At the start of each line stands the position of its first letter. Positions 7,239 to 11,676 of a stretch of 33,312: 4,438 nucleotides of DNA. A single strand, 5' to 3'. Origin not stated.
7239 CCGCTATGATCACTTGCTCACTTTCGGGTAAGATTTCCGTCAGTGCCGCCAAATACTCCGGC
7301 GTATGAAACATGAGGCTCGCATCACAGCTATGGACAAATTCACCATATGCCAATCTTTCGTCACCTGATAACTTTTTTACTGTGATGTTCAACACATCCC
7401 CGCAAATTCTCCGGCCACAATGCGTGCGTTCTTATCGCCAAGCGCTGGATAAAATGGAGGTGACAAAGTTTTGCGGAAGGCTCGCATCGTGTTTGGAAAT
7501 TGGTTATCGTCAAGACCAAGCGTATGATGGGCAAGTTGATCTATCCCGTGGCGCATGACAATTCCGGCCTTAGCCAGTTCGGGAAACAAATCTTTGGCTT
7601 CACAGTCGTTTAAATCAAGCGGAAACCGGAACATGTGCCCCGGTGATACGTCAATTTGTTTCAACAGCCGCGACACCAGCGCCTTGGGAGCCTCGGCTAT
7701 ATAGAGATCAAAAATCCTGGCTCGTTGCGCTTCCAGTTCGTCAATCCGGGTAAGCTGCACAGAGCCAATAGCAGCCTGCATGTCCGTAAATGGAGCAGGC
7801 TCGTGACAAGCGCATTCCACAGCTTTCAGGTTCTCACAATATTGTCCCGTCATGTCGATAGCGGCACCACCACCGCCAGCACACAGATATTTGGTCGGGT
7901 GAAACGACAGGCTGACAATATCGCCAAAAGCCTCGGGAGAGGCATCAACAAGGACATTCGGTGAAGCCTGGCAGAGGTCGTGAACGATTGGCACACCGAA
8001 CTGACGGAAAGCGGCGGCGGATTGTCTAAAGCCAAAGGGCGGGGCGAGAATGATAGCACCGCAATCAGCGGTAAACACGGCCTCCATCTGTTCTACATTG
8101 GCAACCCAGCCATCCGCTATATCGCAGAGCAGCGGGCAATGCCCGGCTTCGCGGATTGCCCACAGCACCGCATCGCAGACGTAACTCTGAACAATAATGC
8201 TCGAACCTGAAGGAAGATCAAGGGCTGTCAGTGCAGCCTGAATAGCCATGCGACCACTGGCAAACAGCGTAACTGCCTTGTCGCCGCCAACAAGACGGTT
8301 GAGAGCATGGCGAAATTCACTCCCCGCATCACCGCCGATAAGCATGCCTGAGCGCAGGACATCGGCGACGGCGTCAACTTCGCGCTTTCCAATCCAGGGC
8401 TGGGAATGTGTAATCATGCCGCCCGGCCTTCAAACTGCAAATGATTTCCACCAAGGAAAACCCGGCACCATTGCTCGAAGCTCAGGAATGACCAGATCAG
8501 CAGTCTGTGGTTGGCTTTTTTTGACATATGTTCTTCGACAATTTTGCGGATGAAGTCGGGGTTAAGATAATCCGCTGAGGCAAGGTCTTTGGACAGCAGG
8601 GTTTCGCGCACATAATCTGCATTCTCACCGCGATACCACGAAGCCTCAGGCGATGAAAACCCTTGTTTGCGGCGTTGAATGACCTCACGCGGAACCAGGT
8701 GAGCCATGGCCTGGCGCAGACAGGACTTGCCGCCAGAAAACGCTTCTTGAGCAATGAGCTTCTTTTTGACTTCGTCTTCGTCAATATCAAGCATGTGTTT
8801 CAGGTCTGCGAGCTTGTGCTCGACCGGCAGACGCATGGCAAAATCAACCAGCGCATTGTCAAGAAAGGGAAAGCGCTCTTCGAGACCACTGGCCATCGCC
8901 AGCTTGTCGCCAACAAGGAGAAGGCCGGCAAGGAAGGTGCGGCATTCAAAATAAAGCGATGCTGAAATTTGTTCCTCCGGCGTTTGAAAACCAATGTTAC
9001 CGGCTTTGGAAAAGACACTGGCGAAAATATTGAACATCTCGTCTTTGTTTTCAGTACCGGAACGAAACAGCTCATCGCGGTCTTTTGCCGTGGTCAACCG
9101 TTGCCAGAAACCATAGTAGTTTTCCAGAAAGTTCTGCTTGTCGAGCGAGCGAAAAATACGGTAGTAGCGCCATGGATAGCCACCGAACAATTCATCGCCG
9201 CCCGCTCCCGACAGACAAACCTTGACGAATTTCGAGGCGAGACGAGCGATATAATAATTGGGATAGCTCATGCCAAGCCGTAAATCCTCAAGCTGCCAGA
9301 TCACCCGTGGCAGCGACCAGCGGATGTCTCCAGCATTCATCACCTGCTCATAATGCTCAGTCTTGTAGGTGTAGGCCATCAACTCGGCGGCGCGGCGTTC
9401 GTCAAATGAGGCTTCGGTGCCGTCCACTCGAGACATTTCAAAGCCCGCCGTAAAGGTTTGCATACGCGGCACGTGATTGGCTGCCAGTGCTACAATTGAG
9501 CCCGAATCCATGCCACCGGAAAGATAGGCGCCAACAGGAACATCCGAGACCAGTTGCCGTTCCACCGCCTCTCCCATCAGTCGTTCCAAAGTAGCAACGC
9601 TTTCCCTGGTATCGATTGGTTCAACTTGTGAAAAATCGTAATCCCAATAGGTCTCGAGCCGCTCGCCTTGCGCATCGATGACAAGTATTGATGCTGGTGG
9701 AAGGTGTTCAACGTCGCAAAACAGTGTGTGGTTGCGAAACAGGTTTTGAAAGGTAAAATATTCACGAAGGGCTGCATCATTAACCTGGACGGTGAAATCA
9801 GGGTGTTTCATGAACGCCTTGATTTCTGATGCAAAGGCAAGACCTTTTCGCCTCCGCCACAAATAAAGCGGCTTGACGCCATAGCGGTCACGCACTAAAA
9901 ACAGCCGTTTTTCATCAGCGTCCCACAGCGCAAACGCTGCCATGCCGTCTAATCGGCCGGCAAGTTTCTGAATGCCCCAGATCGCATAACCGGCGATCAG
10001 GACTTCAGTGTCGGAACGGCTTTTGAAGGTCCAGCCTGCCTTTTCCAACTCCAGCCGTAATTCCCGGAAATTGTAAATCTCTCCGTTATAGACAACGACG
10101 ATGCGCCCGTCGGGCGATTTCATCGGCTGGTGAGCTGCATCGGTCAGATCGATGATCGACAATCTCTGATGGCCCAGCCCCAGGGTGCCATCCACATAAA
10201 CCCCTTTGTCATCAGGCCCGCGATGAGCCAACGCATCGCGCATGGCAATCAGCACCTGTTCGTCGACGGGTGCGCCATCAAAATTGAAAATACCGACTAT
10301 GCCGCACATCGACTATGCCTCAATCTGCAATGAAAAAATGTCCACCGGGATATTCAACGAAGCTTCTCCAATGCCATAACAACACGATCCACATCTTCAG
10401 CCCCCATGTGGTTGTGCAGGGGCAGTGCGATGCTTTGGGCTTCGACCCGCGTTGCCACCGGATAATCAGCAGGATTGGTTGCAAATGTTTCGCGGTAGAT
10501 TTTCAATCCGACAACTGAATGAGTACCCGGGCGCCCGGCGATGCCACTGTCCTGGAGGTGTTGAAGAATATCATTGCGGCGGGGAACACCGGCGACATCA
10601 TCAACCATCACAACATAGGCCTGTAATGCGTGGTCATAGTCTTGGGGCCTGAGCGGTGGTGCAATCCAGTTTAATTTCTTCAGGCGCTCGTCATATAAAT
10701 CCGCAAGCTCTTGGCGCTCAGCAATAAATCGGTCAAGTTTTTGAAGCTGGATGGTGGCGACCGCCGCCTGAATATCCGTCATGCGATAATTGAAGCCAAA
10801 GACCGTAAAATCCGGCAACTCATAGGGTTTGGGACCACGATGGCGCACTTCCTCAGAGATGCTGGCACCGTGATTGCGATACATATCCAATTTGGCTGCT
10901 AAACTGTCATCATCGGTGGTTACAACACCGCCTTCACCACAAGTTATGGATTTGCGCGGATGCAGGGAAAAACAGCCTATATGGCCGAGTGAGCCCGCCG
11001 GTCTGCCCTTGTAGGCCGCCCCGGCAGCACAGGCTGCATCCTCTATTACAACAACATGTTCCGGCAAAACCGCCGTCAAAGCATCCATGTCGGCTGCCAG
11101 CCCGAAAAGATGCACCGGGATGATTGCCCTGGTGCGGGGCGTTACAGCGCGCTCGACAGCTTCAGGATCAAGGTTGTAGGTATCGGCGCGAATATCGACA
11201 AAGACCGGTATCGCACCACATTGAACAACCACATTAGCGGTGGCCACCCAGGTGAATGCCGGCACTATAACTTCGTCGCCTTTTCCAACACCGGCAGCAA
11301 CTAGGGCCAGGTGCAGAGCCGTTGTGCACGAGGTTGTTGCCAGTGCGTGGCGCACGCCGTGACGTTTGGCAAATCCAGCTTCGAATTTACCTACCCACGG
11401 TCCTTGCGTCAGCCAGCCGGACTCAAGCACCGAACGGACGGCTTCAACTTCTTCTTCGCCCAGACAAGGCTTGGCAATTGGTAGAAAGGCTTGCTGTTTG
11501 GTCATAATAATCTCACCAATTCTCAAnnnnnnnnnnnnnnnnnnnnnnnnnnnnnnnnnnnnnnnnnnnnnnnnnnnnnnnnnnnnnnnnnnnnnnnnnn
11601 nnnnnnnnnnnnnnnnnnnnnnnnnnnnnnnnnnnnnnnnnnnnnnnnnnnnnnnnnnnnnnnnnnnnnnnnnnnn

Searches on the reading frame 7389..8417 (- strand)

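Call 4: search_protein_families(library=pfam, proteins=[window:7389-8417:-], max_evalue=0.01)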
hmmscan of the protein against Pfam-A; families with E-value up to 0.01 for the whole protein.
window:7389-8417:- (342 aa): 1 family
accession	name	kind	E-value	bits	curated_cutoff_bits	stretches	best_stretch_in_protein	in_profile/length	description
PF01041.23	DegT_DnrJ_EryC1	-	2.6e-33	116.2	19.8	1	9-335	3-356/360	DegT/DnrJ/EryC1/StrS aminotransferase family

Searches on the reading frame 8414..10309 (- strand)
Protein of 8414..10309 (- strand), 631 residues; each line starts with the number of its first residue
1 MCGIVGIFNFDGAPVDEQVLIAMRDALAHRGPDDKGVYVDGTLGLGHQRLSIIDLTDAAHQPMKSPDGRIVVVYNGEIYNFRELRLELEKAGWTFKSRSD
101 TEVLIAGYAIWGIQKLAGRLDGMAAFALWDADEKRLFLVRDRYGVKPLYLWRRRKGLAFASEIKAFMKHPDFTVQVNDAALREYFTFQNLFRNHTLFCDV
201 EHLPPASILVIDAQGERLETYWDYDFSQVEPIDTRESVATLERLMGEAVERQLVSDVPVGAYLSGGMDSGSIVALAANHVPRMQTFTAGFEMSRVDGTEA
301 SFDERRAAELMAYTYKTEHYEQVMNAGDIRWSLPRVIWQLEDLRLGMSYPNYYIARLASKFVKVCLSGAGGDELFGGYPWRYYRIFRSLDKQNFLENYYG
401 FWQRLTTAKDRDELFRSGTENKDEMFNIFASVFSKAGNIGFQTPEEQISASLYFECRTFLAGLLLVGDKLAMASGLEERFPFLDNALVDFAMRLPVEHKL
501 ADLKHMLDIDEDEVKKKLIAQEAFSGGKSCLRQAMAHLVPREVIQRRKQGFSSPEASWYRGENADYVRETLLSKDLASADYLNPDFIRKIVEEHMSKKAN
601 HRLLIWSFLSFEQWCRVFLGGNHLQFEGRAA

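Call 4: search_protein_families(library=pfam, proteins=[window:8414-10309:-], max_evalue=0.01)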
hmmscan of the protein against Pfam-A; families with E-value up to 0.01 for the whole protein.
window:8414-10309:- (631 aa): 3 families
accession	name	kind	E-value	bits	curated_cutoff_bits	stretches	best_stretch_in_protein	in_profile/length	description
PF00733.27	Asn_synthase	-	1.6e-85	288.3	21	1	241-615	2-353/354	Asparagine synthase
PF13522.11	GATase_6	-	2e-44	151.2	27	1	32-162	1-130/130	Glutamine amidotransferase domain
PF13537.11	GATase_7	-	7.5e-44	149.1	25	1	47-167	1-122/123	Glutamine amidotransferase domain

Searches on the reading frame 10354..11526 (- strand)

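Call 4: search_protein_families(library=pfam, proteins=[window:10354-11526:-], max_evalue=0.01)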
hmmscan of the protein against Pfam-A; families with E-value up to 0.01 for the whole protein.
window:10354-11526:- (390 aa): 2 families
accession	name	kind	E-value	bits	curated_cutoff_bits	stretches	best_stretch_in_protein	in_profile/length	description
PF01041.23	DegT_DnrJ_EryC1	-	6e-119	397.9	19.8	1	21-386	2-359/360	DegT/DnrJ/EryC1/StrS aminotransferase family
PF00155.27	Aminotran_1_2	-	1.5e-07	31.4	19.7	1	47-134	46-149/361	Aminotransferase class I and II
